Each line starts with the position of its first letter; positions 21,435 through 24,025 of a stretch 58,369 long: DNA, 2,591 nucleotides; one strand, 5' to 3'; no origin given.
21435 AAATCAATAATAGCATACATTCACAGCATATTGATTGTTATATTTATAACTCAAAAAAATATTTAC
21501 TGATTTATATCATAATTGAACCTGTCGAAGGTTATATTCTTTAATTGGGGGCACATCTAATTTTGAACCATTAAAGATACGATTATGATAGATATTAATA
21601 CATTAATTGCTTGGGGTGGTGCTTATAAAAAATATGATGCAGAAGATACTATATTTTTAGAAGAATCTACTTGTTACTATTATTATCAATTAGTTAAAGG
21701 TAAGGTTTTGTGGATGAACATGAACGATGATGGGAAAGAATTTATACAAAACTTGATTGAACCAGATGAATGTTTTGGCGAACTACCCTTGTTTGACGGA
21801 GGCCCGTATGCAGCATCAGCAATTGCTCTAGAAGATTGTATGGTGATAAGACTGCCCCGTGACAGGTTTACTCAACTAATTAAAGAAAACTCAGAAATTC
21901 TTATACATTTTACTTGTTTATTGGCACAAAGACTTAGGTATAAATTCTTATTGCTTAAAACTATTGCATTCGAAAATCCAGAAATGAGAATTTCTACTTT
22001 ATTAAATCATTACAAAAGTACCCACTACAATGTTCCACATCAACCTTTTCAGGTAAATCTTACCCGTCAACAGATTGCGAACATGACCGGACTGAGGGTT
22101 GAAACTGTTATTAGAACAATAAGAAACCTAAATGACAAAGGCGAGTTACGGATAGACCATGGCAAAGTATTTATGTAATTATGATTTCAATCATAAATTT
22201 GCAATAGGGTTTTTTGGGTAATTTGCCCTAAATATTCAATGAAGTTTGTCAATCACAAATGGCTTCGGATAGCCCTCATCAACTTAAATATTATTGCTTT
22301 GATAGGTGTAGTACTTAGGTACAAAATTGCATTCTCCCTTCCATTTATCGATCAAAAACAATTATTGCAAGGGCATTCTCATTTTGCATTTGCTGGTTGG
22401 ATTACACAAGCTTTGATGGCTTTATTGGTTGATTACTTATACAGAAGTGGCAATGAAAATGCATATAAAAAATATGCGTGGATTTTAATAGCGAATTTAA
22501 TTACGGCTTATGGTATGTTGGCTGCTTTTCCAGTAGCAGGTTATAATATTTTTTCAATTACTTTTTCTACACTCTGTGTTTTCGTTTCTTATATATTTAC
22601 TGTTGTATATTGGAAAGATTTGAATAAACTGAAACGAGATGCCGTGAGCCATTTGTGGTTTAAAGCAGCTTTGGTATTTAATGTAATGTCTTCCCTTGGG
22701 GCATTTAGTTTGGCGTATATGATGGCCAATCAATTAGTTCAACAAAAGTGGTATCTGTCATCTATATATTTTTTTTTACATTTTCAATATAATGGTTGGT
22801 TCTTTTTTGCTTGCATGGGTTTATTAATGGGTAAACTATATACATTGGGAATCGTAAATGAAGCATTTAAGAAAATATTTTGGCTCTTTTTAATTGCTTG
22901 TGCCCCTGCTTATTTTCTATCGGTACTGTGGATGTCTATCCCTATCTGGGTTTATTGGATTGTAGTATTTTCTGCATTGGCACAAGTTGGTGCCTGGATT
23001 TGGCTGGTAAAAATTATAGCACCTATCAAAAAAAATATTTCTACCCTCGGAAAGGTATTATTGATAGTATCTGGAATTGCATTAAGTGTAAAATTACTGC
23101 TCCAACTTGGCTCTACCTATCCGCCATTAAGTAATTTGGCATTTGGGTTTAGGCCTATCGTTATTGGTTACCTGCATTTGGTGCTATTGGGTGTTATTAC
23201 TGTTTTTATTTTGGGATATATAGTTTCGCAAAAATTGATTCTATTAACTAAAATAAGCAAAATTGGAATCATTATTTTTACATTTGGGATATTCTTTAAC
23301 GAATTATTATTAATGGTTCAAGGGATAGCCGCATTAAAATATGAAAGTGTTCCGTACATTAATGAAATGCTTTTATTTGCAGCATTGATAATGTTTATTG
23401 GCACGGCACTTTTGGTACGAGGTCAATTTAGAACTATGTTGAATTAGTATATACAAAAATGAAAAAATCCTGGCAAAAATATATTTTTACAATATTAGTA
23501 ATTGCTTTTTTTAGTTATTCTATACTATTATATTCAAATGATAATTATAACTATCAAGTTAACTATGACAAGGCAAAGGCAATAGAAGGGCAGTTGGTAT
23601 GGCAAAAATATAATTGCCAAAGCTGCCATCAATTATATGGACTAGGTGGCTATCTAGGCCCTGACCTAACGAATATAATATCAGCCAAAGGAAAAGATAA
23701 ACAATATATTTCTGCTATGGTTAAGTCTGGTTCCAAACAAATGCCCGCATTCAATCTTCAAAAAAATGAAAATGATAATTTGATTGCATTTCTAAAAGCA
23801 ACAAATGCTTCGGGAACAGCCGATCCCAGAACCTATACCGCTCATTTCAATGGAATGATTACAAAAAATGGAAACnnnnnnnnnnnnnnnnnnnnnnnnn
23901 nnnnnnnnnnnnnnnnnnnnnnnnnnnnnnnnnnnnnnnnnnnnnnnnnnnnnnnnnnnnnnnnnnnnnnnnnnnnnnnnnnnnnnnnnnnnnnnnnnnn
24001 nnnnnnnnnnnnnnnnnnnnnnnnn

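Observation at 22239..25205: Nor-like operon whose haem-copper subunit I appears to lack two canonical ligands (possible uncharacterised HCO family)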

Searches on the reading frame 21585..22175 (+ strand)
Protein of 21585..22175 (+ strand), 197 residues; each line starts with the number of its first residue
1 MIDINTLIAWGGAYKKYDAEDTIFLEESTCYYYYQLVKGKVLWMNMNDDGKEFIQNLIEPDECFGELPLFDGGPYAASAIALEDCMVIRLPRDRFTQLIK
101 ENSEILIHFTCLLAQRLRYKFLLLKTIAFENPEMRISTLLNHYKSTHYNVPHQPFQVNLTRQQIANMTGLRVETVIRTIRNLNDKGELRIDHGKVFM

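Call 3: search_protein_families(library=pfam, proteins=[window:21585-22175:+], max_evalue=0.1)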
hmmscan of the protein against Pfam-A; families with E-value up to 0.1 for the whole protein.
window:21585-22175:+ (197 aa): 4 families
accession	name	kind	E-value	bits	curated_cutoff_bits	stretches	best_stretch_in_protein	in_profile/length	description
PF00027.35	cNMP_binding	-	4.1e-20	72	27.5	1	15-102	2-89/89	Cyclic nucleotide-binding domain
PF13545.12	HTH_Crp_2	-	2.7e-08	34.1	27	1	138-189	6-53/70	Crp-like helix-turn-helix domain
PF00325.26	Crp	-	0.0017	18.5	21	1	159-186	3-30/32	Bacterial regulatory proteins, crp family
PF05732.17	RepL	-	0.029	14.3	20.3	1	156-189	73-106/164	Firmicute plasmid replication protein (RepL)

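Call 4: search_protein_families(library=ncbifam, proteins=[window:21585-22175:+], max_evalue=0.1)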
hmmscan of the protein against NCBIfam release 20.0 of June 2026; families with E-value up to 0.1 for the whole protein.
window:21585-22175:+ (197 aa): 12 families
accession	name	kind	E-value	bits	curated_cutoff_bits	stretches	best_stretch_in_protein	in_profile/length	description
NF008732.0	PRK11753.1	equivalog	2.8e-21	76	266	1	14-194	25-206/214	cAMP-activated global transcriptional regulator CRP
NF050806.1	TransRegFixKCaul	equivalog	9.9e-13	47.8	300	1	8-187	19-193/215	transcriptional regulator FixK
NF053664.1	TransRegPtrACyano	equivalog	3.5e-09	36.3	300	1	36-194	33-186/196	Crp/Fnr family transcriptional regulator PtrA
NF045989.1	TransRegFnrLRhodb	equivalog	8.2e-08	31.8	300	1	13-191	37-218/245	transcriptional regulator FnrL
NF008365.0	PRK11161.1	subfamily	7e-07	28.8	228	1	24-190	59-226/250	fumarate/nitrate reduction transcriptional regulator Fnr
TIGR03697.1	NtcA_cyano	equivalog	8.2e-07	29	244.95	1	22-195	3-180/193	global nitrogen regulator NtcA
NF007707.0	PRK10402.1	subfamily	1.1e-06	28.4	180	1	15-116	34-135/226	transcriptional regulator YeiL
NF006901.0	PRK09392.1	equivalog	1.6e-05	24.3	211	1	19-186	37-201/236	transcriptional activator FtrB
NF010499.0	PRK13918.1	equivalog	0.00017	21.1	274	1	32-196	31-190/205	CRP/FNR family transcriptional regulator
NF041163.2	encap_f2b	equivalog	0.0017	17.6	400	1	15-110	98-194/450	family 2B encapsulin nanocompartment shell protein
NF052518.1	TransRegLdrP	equivalog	0.0049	16.9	300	1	15-196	2-177/195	transcriptional regulator LdrP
TIGR03896.1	cyc_nuc_ocin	subfamily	0.0084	15.5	161.05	1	11-109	160-258/317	bacteriocin-type transport-associated protein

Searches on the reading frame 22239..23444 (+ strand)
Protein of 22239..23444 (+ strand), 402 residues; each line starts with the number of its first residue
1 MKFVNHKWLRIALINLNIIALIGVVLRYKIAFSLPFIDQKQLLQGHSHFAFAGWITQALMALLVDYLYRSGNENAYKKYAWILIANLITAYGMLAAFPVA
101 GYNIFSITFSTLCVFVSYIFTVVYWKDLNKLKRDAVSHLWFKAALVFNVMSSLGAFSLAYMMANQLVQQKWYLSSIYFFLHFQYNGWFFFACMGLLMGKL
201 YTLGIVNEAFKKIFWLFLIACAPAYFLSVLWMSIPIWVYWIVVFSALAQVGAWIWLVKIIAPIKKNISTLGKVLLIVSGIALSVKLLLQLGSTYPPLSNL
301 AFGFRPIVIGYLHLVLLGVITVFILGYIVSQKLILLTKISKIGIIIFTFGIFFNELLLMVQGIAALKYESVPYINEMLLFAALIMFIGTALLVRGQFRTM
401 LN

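Call 3: search_protein_families(library=pfam, proteins=[window:22239-23444:+], max_evalue=0.1)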
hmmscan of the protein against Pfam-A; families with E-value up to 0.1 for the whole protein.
window:22239-23444:+ (402 aa): 0 families

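Call 4: search_protein_families(library=ncbifam, proteins=[window:22239-23444:+], max_evalue=0.1)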
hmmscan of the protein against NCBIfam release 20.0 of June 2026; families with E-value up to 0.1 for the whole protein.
window:22239-23444:+ (402 aa): 0 families

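Call 8: find_homologous_proteins(query=window:22239-23444:+)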
Query window:22239-23444:+ (402 aa): 6457 proteins with E <= 0.001 among 8000 candidates; the best 120 are listed.
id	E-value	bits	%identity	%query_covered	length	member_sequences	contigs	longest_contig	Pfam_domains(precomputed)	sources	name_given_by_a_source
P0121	7.2e-253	857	100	100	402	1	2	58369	-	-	-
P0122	2.4e-204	698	80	99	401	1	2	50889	-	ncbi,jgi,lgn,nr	ncbi:MAG: hypothetical protein SGJ10_13115 [Bacteroidota bacterium]|nr:hypothetical protein [Bactero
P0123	1.7e-160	553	65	98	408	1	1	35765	-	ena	-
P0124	6.3e-160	551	65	98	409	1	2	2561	-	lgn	-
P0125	7.9e-160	551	63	99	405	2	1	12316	-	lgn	-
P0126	1.6e-159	550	63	99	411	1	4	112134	-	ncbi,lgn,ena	-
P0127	9.4e-159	547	63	99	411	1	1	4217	-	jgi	-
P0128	4.8e-157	542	63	99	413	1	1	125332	-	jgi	-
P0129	2.6e-156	539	63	99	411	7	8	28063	-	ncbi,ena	-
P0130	1.8e-155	537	62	98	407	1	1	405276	-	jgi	jgi:hypothetical protein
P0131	9.6e-155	534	63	97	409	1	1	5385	-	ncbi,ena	-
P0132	1.6e-154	533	62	98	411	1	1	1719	-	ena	-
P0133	2.3e-154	533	63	99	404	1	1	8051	-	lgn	-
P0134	2.3e-154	533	62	99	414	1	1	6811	-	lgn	-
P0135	3.4e-154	532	63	98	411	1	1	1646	-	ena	-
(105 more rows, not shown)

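Call 33: search_protein_families(library=pfam, alignment_id=A2, max_evalue=10)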
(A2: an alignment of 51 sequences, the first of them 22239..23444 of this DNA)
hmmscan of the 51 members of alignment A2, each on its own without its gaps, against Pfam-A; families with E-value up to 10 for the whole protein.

A. member 1, window:22239-23444:+ (402 aa): 0 families

B. families by the number of members that match (of 51 scanned): 17 families
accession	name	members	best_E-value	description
PF11070.13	DUF2871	8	0.003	Protein of unknown function (DUF2871)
PF01484.22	Col_cuticle_N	4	0.064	Nematode cuticle collagen N-terminal domain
PF20382.3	DUF6677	3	0.39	Family of unknown function (DUF6677)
PF04550.17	Phage_holin_3_2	2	0.09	Phage holin family 2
PF10935.13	DUF2637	2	0.25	Protein of unknown function (DUF2637)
PF01034.25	Syndecan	2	0.35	Syndecan domain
PF14147.11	Spore_YhaL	2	0.72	Sporulation protein YhaL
PF14927.11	Neurensin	1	0.054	Neurensin/Transmembrane protein 74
PF06305.16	LapA_dom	1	0.058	Lipopolysaccharide assembly protein A domain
PF24951.3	LisH_PAC1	1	0.085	PAC1 LisH domain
PF19611.4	DUF6116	1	0.11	Family of unknown function (DUF6116)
PF02038.21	ATP1G1_PLM_MAT8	1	0.17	ATP1G1/PLM/MAT8 family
PF00115.25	COX1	1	3.7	Cytochrome C and Quinol oxidase polypeptide I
PF06916.18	FAM210A-B_dom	1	3.8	FAM210A/B-like domain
PF03185.20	CaKB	1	4.4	Calcium-activated potassium channel, beta subunit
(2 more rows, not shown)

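Call 43: predict_structure(alignment_id=A2)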
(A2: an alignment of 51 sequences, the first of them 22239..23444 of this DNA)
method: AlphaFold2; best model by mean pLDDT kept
length: 402 residues; sequences in the alignment: 51
mean_pLDDT: 85.7   pTM: 0.89
mean pLDDT of the five models: 85.7, 84.5, 84.1, 84.0, 83.5
residues with pLDDT >= 90: 201; 70-90: 164; 50-70: 19; < 50: 18
segments of 3 or more residues with pLDDT < 50: 301-315
pLDDT, mean of each block of 10 residues (from residue 1): 70 95 90 80 87 94 93 90 96 90 85 93 95 87 95 82 78 83 91 95 88 96 82 82 93 94 78 92 86 68 40 60 94 89 95 86 79 91 96 80 46
secondary structure, 60 per line:
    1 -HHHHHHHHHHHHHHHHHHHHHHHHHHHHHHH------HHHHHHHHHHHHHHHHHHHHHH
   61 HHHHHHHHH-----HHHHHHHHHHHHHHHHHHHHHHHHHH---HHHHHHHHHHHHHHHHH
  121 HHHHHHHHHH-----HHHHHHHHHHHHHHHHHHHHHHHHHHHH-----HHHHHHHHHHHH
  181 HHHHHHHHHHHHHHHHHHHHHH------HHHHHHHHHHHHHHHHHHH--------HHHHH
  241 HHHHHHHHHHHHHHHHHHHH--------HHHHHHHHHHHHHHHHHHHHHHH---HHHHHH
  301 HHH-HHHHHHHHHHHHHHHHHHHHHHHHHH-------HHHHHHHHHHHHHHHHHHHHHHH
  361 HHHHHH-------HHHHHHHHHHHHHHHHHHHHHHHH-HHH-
elements in order: H2-32 H39-69 H75-100 H104-130 H136-163 H169-202 H209-227 H236-260 H269-291 H295-303 H305-330 H338-366 H374-397

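Call 47: fold_search(model_id=the predicted structure, library=pdb)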
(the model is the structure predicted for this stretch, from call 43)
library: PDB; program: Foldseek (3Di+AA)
matches with E <= 10: 394; with E <= 0.001: 22
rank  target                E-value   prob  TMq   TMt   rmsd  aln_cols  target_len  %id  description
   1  8smr_E                4.3e-06  1.00  0.70  0.62   6.1       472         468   13  cytochrome bc1-cbb3 supercomplex from Pseudomonas aeruginosa (released 2023-10-11)
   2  3mk7_D                6.8e-06  1.00  0.67  0.59   6.2       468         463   13  The structure of CBB3 cytochrome oxidase (released 2010-08-04)
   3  9g6b_A                6.8e-06  1.00  0.68  0.60   6.4       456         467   14  cbb3-2 NOH complex (released 2026-01-28)
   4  6xkw_n                1.4e-05  1.00  0.71  0.62   6.0       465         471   12  R. capsulatus CIII2CIV bipartite super-complex (SC-2A) with CcoH/cy (released 2020-12-30)
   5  3mk7_A                1.5e-05  1.00  0.72  0.63   5.9       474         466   13  The structure of CBB3 cytochrome oxidase (released 2010-08-04)
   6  3mk7_G                1.7e-05  1.00  0.67  0.59   6.1       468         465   13  The structure of CBB3 cytochrome oxidase (released 2010-08-04)
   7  9g83_t                2.3e-05  1.00  0.65  0.57   6.4       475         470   11  Respiratory supercomplex CI1-CIII2-CIV2-(cbb3)1 from alphaproteobacterium (released 2026-02-04)
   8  3o0r_B                5.2e-05  1.00  0.77  0.70   4.7       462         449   11  Crystal structure of nitric oxide reductase from Pseudomonas aeruginosa in complex with antibody fragment (released 2010-12-29)
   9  4xyd_A                1.3e-04  1.00  0.68  0.62   6.1       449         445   12  Nitric oxide reductase from Roseobacter denitrificans (RdNOR) (released 2016-05-25)
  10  4g71_A                1.8e-04  1.00  0.69  0.53   6.2       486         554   12  Structure of Recombinant Cytochrome ba3 Oxidase mutant V236N from Thermus thermophilus (released 2013-07-24)
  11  3s3b_A                2.0e-04  1.00  0.70  0.53   6.4       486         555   13  Structure of Thermus thermophilus cytochrome ba3 oxidase 240s after Xe depressurization (released 2012-05-23)
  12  4g70_A                2.2e-04  1.00  0.71  0.54   6.0       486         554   13  Structure of Recombinant Cytochrome ba3 Oxidase mutant V236T from Thermus thermophilus (released 2013-07-24)
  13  4g7q_A                2.8e-04  1.00  0.73  0.56   5.6       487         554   12  Structure of Recombinant Cytochrome ba3 Oxidase mutant V236L from Thermus thermophilus (released 2013-07-24)
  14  4g7s_A                2.9e-04  1.00  0.71  0.54   5.7       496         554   12  Structure of Recombinant Cytochrome ba3 Oxidase mutant V236I from Thermus thermophilus (released 2013-07-24)
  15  4gp5_A                3.1e-04  1.00  0.70  0.54   5.9       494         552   14  Structure of Recombinant Cytochrome ba3 Oxidase mutant Y133W from Thermus thermophilus (released 2013-01-16)
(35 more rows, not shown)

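Call 49: search_solved_structures(query=A2, max_evalue=10, show_alignments=2)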
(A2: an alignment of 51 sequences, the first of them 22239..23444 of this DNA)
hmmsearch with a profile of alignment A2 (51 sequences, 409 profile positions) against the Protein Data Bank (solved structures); distinct sequences matched with E-value up to 10: 0.

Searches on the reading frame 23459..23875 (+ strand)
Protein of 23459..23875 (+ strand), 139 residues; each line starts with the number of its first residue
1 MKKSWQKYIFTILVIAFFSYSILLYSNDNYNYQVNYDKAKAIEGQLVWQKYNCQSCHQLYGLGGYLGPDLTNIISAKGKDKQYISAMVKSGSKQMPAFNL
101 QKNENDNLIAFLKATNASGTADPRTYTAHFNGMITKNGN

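Call 3: search_protein_families(library=pfam, proteins=[window:23459-23875:+], max_evalue=0.1)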
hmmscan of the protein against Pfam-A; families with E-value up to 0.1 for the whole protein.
window:23459-23875:+ (139 aa): 4 families
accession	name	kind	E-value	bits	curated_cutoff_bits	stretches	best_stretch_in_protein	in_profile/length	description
PF13442.11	Cytochrome_CBB3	-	4.1e-10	40.3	27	1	41-112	3-68/68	Cytochrome C oxidase, cbb3-type, subunit III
PF00034.26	Cytochrom_C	-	7.7e-07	30.8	21.3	1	43-113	3-87/90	Cytochrome c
PF22085.1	NorB_cytochrome_c-like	-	5.1e-06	27.4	29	1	34-128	11-103/181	Nitric oxide reductase subunit B, cytochrome c-like domain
PF02167.20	Cytochrom_C1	-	0.0093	16.1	22.8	0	63-107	95-139/219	Cytochrome C1 family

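Call 4: search_protein_families(library=ncbifam, proteins=[window:23459-23875:+], max_evalue=0.1)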
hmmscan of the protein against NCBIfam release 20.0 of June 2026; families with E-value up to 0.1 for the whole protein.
window:23459-23875:+ (139 aa): 13 families
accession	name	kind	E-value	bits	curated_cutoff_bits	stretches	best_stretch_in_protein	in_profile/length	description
NF045774.1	cytochro_C551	exception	1.4e-08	34.6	118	1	33-114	31-108/110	cytochrome c551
NF040971.1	cytc_ExtS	equivalog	4.7e-08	32.6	100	1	35-132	72-170/262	selenite/tellurite reduction operon c-type cytochrome lipoprotein ExtS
TIGR00782.1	ccoP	equivalog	1e-07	31.5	179.95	1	33-111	195-274/285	cytochrome-c oxidase, cbb3-type subunit III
NF045773.1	cytochro_C550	exception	1.6e-07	31.3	125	1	9-112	14-116/118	cytochrome c550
NF050122.1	bc1_QcrC_actin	exception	1.6e-07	30.9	200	1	36-118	131-214/253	cytochrome bc1 complex diheme cytochrome c subunit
TIGR02603.1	CxxCH_TIGR02603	domain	1.1e-06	28.6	68.15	1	42-90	4-50/134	putative heme-binding domain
TIGR04485.1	thiosulf_SoxX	equivalog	0.00011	22.8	61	1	51-102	3-65/78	sulfur oxidation c-type cytochrome SoxX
TIGR04494.1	c550_PedF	equivalog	0.00015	21.7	122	1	33-97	44-110/133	cytochrome c-550 PedF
NF052248.1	SorU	equivalog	0.00016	21.8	100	1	52-111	12-71/72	SorU family sulfite dehydrogenase c-type cytochrome subunit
NF033556.1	MerTP_fusion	equivalog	0.011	15.3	180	1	9-58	88-136/186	mercuric transport protein MerTP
NF011054.0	PRK14486.1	equivalog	0.011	15.2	447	1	37-115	211-290/294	putative bifunctional cbb3-type cytochrome c oxidase subunit II/cytochrome c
NF045930.1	Cytc6PetJCyano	equivalog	0.044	13.7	135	0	42-102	29-90/110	cytochrome c6 PetJ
NF049874.1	PdsA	exception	0.088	12.6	330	1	34-86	112-159/198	periplasmic diheme shuttle PdsA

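Call 51: search_solved_structures(query=window:23459-23875:+, max_evalue=1, show_alignments=0)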
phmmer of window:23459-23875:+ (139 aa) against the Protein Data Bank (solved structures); distinct sequences matched with E-value up to 1: 19.
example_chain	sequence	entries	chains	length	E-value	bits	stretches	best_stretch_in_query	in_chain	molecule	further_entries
3o0r_C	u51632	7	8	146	2.2e-11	47.2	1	38-116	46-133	Nitric oxide reductase subunit C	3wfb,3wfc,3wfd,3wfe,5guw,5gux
4xyd_B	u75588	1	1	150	3.6e-06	30.3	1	39-117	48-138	NorC-like protein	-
7q21_C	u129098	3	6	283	7.1e-05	26.1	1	28-126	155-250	Cytochrome bc1 complex cytochrome c subunit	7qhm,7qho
9wcx_U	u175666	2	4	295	0.003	20.9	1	50-127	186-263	Cytochrome bc1 complex cytochrome c subunit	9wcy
9g83_v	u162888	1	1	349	0.0051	20.1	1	36-107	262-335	Cbb3-type cytochrome c oxidase subunit CcoP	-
7zs0_A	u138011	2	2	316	0.0064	19.8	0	51-76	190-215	Hypothetical (Diheme) protein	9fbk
7zs2_A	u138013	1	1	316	0.0065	19.8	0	51-76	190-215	Hypothetical (Diheme) protein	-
7zs1_A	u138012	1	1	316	0.0065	19.8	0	51-76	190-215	Hypothetical (Diheme) protein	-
7e1v_O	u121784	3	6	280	0.0098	19.2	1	50-115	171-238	Cytochrome bc1 complex cytochrome c subunit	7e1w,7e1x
8hcr_C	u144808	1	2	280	0.0098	19.2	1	50-115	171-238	Cytochrome bc1 complex cytochrome c subunit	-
7rh5_O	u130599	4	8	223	0.15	15.4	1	50-114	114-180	Cytochrome bc1 complex cytochrome c subunit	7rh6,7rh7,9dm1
6hwh_M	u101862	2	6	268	0.19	15.1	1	50-114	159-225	Cytochrome bc1 complex cytochrome c subunit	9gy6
6tp9_A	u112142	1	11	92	0.19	15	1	51-96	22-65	Cytochrome c55X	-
8ovc_O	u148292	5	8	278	0.21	14.9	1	50-114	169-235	Cytochrome bc1 complex cytochrome c subunit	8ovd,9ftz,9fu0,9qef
6adq_C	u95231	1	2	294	0.24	14.7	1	50-114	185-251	Cytochrome bc1 complex cytochrome c subunit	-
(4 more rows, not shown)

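Call 77: search_solved_structures(query=window:23459-23875:+, max_evalue=0.0001, show_alignments=2)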
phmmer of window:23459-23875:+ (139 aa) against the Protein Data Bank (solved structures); distinct sequences matched with E-value up to 0.0001: 3.
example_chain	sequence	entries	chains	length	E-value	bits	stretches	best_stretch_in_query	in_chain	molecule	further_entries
3o0r_C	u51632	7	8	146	2.2e-11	47.2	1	38-116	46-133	Nitric oxide reductase subunit C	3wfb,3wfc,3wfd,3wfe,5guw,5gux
4xyd_B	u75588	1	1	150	3.6e-06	30.3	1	39-117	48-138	NorC-like protein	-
7q21_C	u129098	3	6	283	7.1e-05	26.1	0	28-126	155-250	Cytochrome bc1 complex cytochrome c subunit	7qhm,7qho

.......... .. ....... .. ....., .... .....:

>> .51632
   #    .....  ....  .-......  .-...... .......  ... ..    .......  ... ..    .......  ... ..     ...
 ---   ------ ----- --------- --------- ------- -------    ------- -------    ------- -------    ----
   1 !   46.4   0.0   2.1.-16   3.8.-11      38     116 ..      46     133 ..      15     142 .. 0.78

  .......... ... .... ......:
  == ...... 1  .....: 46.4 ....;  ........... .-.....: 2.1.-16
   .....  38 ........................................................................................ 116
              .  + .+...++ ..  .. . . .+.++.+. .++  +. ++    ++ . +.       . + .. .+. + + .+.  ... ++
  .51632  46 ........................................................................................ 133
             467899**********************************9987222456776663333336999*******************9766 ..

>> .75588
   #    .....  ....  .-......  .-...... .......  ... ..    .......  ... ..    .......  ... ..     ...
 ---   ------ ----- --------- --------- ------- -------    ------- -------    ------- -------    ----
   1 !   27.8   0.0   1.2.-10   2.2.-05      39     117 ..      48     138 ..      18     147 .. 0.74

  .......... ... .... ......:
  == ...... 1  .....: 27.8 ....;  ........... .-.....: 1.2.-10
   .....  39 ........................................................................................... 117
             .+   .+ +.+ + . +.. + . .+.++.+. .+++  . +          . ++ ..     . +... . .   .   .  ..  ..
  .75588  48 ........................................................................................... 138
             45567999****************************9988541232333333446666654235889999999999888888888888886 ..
